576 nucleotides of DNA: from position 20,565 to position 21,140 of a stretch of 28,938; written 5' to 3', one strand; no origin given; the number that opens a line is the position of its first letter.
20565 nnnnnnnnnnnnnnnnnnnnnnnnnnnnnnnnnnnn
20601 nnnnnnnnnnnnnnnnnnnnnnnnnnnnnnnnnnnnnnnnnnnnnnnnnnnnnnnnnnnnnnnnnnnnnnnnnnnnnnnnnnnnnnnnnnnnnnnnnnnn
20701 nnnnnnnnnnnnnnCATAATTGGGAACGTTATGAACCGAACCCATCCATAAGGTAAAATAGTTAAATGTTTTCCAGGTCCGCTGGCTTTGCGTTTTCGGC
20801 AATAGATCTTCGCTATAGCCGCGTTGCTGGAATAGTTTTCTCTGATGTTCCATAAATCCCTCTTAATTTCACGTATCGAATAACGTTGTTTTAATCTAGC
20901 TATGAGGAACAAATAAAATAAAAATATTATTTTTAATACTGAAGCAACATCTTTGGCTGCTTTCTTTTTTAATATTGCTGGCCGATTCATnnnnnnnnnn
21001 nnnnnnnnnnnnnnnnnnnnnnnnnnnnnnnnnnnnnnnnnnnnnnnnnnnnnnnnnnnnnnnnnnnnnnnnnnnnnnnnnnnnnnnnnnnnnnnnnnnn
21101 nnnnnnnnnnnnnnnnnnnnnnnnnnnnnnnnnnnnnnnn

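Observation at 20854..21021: AT-rich island with an inverted repeat between glxR and ybbW, overlapping doubtful ORF ybbV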

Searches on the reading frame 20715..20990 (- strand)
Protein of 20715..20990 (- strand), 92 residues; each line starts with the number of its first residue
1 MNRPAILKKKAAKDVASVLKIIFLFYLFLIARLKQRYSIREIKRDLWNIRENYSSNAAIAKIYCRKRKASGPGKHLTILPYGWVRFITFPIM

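Call 53: find_homologous_proteins(query=window:20715-20990:-, max_evalue=0.01)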
Query seq(92 aa) (92 aa): 9 proteins with E <= 0.01 among 12 candidates.
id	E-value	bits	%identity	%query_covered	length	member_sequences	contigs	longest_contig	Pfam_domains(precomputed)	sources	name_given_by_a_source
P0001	8.3e-54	197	100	100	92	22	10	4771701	-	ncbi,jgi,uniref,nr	ncbi:predicted protein [Escherichia coli DH1]|jgi:hypothetical protein|uniref:Uncharacterized protei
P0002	9.0e-36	140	79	100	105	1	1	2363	-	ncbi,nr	ncbi:hypothetical protein ML327_24850, partial [Escherichia coli]|nr:hypothetical protein [Escherich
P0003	6.0e-33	131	99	73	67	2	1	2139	-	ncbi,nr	ncbi:hypothetical protein E6D97_24510, partial [Escherichia coli]|nr:hypothetical protein [Escherich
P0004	2.1e-22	97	98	55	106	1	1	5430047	PF02133.22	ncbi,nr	ncbi:Permease, cytosine/purine, uracil, thiamine, allantoin family [Escherichia coli]|nr:Permease, c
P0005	1.6e-20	91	58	100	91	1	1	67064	-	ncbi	-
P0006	2.0e-18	84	83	58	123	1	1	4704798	PF02133.22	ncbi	ncbi:cytosine permease [Shigella flexneri]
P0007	5.3e-9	54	100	35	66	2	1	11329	-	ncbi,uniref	ncbi:hypothetical protein, partial [Escherichia coli]|uniref:hypothetical protein n=1 Tax=Escherichi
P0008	3.5e-8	51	89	40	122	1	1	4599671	-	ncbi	ncbi:hypothetical protein ACLK10_02880 [Escherichia coli]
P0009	3.6e-6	45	76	36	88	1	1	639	PF02133.22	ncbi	-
